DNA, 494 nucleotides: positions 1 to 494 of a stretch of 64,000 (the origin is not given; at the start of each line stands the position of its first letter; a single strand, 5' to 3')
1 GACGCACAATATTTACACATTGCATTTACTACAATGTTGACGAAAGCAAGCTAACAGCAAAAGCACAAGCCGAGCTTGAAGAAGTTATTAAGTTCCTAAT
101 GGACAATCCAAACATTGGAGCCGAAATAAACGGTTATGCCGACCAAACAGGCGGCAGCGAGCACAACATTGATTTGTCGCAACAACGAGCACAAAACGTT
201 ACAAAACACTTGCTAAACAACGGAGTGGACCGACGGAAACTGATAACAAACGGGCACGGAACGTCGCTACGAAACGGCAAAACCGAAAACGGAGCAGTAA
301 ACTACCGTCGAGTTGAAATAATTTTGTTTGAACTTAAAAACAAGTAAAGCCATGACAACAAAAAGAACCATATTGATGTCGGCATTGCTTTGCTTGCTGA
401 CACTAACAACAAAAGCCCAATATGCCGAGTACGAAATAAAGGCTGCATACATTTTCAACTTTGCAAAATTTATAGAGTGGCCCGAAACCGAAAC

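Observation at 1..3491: YfiB/YfiR-like envelope module wired to a hybrid histidine kinase instead of a diguanylate cyclase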

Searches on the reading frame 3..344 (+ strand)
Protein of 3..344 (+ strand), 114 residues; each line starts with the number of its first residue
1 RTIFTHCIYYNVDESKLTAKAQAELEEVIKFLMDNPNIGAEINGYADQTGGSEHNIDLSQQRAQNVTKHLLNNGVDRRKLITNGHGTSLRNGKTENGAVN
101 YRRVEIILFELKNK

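Call 6: search_protein_families(library=pfam, proteins=[window:3-344:+], max_evalue=0.01)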
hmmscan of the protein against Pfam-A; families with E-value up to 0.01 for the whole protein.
window:3-344:+ (114 aa): 2 families
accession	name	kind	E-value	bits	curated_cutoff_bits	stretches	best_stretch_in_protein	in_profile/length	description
PF00691.25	OmpA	-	5.6e-19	68.8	27.2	1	9-89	1-83/98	OmpA family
PF05359.17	DUF748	-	0.0053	15.3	50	0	10-49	883-922/1037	Domain of Unknown Function (DUF748)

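Call 7: search_protein_families(library=ncbifam, proteins=[window:3-344:+], max_evalue=0.01)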
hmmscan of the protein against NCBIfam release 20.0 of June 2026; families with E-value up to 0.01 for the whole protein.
window:3-344:+ (114 aa): 35 families (the best 25 are shown)
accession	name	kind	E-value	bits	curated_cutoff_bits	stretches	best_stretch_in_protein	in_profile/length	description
NF053611.1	YiaD_Gzip_OmpA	equivalog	2.9e-22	79.4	175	1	4-108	100-206/206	YiaD family glycine zipper/OmpA-like lipoprotein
NF052230.1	T9SS_PorE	exception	3.8e-19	68.4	600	1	5-88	514-597/648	PorE family type IX secretion system protein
NF053607.1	CHU_0125_OmpA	equivalog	4.4e-18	65.1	620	1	1-106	526-634/639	CHU_0125 family OmpA-like outer membrane integrity protein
NF053612.1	anchor_PA1041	equivalog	1.6e-17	64.3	250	1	8-107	133-234/236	PA1041 family peptidoglycan-binding anchor lipoprotein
NF053613.1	OMP_toxin_LptF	equivalog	6.6e-17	62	400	1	8-108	143-245/256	lipotoxin F family OmpA-related lipoprotein LptF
TIGR02802.1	Pal_lipo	equivalog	1.7e-16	60.2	125.35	1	8-107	2-103/104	peptidoglycan-associated lipoprotein Pal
NF053585.1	OMP_LP_YfiB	equivalog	2.4e-15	56.8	128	1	7-108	57-160/163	outer membrane lipoprotein YfiB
TIGR03789.1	pdsO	hypoth_equivalog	1.5e-14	54.2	152.2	1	14-104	147-239/243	sortase-associated OmpA-like protein PdsO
NF007804.1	PRK10510.1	equivalog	9.6e-14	51.3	307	1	10-108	116-216/219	OmpA family lipoprotein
NF045787.1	OmpABordt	equivalog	1.5e-12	47.7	200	1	8-107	87-188/194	outer membrane protein OmpA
NF033763.1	exchanger_TraB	exception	5.1e-11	41.3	700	1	7-108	393-497/522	outer membrane exchange protein TraB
NF006285.1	PRK08457.1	equivalog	3.1e-10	40.3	250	1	26-109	146-231/253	flagellar motor protein MotB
NF045788.1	Omp38Acinit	equivalog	8.1e-10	38.3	500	1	8-104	243-342/354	outer membrane protein Omp38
NF008071.1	PRK10808.1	equivalog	3e-09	36.7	277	1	8-88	233-315/358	porin OmpA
NF008067.1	PRK10802.1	equivalog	6.9e-09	35.8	261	1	7-81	68-142/171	peptidoglycan-associated lipoprotein Pal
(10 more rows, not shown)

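Call 49: find_homologous_proteins(query=window:3-344:+, max_evalue=1e-10)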
Query window:3-344:+ (114 aa): 1 proteins with E <= 1e-10 among 8 candidates.
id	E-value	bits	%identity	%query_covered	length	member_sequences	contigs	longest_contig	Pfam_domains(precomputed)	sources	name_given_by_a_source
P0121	5.9e-31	125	55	99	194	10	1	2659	PF00691.26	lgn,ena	-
